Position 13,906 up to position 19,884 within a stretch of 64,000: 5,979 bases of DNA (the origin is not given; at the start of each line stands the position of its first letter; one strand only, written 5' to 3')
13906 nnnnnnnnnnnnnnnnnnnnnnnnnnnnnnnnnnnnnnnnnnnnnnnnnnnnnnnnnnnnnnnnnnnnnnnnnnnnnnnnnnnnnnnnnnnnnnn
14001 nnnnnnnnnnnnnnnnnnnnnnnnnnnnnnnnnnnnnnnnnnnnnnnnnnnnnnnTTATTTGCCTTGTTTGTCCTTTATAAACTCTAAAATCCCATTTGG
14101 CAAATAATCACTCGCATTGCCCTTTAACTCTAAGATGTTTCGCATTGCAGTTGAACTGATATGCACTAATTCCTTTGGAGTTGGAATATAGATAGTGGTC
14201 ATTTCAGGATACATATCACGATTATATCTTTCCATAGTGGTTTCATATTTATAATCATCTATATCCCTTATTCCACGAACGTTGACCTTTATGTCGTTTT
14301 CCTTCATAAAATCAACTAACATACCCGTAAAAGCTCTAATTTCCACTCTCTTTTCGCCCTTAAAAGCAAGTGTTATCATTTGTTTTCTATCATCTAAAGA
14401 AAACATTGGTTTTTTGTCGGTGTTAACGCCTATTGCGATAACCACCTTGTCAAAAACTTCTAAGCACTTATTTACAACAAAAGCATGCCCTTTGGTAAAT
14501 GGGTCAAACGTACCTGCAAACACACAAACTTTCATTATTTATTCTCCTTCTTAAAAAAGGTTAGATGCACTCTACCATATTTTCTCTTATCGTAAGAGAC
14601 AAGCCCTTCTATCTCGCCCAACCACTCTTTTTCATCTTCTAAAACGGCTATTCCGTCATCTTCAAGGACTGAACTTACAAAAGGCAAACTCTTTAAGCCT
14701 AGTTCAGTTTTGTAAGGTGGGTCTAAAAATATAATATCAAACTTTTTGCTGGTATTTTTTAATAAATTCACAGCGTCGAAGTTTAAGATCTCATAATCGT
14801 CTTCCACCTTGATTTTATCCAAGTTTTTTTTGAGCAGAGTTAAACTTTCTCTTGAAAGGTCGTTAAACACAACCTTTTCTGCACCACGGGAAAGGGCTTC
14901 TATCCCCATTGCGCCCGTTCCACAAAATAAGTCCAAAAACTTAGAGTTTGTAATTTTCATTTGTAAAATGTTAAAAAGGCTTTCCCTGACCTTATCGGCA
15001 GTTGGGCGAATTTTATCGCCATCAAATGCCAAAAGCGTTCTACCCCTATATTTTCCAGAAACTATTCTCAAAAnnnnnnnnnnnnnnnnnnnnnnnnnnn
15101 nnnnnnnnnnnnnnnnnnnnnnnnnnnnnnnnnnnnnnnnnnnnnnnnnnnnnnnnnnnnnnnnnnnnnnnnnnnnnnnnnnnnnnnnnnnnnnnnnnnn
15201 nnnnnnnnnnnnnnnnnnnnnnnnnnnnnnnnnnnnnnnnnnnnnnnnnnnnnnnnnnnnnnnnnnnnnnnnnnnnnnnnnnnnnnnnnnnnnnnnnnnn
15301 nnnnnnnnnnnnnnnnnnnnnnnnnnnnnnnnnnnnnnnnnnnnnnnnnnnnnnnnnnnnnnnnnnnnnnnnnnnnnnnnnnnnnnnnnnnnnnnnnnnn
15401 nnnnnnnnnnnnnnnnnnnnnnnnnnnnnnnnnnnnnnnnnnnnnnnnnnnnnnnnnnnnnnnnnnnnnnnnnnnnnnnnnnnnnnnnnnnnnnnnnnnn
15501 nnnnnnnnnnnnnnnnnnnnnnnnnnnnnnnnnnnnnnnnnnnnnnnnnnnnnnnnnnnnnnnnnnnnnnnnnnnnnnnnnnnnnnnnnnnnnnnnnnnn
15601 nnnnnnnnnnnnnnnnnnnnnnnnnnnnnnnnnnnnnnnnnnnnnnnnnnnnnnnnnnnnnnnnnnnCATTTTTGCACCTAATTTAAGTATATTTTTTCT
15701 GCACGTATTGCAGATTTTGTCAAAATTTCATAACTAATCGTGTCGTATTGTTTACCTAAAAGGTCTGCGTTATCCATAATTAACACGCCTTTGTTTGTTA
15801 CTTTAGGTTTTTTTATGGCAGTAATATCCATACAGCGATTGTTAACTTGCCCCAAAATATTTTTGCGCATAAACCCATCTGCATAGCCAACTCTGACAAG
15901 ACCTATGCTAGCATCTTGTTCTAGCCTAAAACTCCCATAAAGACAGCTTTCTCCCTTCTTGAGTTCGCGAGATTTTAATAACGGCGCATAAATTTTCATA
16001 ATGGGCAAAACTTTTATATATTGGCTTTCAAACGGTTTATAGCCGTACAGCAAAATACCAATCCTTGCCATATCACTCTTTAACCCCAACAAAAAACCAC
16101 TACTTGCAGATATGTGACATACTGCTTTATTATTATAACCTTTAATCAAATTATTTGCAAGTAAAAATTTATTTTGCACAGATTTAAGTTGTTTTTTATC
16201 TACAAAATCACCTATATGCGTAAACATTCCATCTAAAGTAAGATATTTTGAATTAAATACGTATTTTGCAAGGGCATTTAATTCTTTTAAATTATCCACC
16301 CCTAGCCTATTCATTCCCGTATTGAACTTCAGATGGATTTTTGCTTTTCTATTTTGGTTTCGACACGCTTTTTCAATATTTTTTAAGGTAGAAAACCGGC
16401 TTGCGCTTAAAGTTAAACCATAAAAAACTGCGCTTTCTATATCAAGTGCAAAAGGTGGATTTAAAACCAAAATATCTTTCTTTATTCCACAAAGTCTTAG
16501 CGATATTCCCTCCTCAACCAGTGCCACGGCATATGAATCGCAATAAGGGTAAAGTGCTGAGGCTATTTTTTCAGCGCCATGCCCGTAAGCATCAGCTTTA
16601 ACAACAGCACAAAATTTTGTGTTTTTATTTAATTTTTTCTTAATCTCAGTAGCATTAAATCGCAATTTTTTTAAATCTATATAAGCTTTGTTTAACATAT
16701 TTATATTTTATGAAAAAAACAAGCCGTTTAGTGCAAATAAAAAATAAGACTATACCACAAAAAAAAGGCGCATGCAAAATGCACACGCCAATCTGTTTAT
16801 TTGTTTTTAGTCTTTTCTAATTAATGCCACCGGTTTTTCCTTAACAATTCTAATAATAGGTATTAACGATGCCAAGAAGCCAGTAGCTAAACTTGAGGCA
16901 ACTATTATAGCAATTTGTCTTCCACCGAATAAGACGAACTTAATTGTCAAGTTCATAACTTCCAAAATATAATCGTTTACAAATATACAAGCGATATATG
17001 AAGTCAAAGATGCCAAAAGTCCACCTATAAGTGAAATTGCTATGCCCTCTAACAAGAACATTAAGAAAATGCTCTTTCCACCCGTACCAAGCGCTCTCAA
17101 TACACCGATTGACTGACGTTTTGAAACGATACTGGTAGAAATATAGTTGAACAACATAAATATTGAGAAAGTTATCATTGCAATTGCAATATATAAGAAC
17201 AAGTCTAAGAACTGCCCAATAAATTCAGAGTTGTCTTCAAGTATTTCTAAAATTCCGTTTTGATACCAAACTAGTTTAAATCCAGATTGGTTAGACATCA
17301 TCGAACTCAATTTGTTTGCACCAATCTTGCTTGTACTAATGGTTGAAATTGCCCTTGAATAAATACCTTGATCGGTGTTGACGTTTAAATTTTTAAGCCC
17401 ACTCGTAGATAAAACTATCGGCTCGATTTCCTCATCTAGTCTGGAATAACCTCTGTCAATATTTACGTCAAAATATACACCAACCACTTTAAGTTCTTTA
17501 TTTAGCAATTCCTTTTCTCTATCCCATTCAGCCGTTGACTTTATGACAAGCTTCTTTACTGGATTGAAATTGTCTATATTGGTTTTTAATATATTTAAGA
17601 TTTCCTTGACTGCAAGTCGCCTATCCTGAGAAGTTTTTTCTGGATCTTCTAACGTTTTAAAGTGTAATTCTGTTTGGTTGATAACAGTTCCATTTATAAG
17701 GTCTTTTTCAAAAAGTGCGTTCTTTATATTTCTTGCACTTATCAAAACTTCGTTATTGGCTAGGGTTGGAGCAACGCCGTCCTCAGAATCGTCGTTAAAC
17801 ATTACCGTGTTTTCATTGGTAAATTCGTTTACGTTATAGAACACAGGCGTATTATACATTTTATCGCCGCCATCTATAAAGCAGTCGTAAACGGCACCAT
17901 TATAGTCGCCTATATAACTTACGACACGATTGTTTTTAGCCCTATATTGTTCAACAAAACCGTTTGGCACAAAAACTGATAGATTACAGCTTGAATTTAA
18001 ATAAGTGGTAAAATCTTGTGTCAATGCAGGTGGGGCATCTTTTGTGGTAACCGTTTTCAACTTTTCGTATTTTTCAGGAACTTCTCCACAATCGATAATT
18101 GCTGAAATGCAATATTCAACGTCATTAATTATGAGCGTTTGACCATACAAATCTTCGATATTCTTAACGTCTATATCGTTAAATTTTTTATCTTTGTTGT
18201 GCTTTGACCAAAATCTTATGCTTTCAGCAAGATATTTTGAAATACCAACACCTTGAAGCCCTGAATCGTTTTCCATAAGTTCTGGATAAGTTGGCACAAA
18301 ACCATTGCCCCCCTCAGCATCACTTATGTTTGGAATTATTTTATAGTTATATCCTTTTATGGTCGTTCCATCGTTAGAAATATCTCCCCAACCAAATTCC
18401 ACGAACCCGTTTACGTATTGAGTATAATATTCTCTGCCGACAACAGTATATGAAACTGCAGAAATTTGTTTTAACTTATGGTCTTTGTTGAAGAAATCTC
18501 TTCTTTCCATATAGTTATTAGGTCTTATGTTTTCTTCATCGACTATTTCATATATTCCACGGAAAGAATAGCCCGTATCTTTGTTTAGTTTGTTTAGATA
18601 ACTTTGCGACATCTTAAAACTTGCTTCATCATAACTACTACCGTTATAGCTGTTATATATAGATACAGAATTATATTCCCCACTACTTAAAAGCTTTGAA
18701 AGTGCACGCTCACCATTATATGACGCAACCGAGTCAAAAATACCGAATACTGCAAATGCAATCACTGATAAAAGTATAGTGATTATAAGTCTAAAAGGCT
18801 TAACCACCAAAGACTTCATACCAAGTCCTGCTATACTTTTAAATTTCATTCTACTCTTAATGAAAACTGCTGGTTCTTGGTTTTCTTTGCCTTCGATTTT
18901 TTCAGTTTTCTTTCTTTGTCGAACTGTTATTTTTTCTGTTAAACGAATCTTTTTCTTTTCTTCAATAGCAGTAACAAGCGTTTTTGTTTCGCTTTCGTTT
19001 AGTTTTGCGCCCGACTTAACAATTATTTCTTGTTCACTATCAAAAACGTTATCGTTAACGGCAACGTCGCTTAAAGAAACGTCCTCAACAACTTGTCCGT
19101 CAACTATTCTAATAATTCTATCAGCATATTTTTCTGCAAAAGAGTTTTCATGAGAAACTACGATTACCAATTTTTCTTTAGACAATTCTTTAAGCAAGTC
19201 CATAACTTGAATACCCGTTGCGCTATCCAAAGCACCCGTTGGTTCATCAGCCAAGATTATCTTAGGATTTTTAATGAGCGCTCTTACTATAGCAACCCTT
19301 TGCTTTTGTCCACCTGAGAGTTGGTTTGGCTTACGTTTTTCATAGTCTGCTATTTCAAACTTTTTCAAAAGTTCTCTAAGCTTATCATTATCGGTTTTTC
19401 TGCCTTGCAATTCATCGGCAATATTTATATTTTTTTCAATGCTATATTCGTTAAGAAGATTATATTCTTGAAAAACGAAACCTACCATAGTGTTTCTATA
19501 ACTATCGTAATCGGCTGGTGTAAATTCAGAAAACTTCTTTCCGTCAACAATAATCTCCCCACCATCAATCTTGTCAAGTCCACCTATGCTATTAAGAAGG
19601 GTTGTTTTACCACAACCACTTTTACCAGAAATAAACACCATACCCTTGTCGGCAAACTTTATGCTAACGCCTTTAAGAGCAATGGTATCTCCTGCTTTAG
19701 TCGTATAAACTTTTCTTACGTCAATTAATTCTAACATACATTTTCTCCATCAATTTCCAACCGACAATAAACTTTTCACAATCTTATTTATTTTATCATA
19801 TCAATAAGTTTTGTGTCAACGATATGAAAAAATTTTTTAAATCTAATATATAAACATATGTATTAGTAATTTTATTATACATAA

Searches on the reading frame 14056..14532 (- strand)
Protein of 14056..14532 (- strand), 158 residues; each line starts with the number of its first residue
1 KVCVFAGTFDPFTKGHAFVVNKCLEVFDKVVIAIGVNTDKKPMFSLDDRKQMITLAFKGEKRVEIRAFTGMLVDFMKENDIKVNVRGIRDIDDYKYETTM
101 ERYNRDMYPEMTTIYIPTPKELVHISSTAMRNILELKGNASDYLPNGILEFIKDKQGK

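Call 58: search_protein_families(library=pfam, proteins=[window:14056-14532:-], max_evalue=0.00001)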
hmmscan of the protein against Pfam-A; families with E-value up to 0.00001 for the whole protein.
window:14056-14532:- (158 aa): 1 family
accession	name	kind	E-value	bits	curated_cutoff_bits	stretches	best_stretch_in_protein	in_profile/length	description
PF01467.32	CTP_transf_like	-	7.7e-20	71.9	21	1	4-132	1-132/133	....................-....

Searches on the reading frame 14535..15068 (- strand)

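Call 58: search_protein_families(library=pfam, proteins=[window:14535-15068:-], max_evalue=0.00001)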
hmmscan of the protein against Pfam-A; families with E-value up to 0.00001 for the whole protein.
window:14535-15068:- (177 aa): 7 families
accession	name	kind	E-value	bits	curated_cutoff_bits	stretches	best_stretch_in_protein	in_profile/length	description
PF03602.21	Cons_hypoth95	-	1.3e-51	175.3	24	1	1-173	2-182/182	Conserved hypothetical protein 95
PF05175.20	MTS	-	4.3e-11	43.2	23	1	25-123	17-112/170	Methyltransferase small domain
PF02086.21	MethyltransfD12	-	7.6e-10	39.4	22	0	40-87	20-65/253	D12 class N6 adenine-specific DNA methyltransferase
PF02005.22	TRM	-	3e-09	37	27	1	32-117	40-128/376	N2,N2-dimethylguanosine tRNA methyltransferase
PF13847.12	Methyltransf_31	-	1.7e-07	31.5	27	1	41-147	4-113/145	Methyltransferase domain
PF01170.24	UPF0020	-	6.6e-07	29.6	22.3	0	42-124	30-136/197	RMKL-like, methyltransferase domain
PF13649.12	Methyltransf_25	-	7.8e-07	30.1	27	1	45-115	2-70/97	Methyltransferase domain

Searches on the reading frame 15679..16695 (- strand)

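Call 58: search_protein_families(library=pfam, proteins=[window:15679-16695:-], max_evalue=0.00001)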
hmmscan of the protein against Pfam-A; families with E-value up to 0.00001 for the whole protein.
window:15679-16695:- (338 aa): 2 families
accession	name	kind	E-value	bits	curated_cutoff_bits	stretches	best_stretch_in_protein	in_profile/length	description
PF01168.26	Ala_racemase_N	-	9e-51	173.1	24.1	1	6-221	1-220/220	Alanine racemase, N-terminal domain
PF00842.27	Ala_racemase_C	-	8.7e-11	42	25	1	232-336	1-127/127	Alanine racemase, C-terminal domain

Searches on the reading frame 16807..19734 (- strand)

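Call 58: search_protein_families(library=pfam, proteins=[window:16807-19734:-], max_evalue=0.00001)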
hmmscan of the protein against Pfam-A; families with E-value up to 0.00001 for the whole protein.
window:16807-19734:- (975 aa): 3 families
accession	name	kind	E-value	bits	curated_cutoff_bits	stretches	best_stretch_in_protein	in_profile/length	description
PF00005.33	ABC_tran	-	6.4e-32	111.4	25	1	20-166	1-136/137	ABC transporter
PF02687.27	FtsX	-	1.2e-10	41.9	25.5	1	849-968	3-120/120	FtsX-like permease C-terminal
PF02463.25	SMC_N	-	8.2e-08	32.4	40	1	28-211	22-212/220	RecF/RecN/SMC N terminal domain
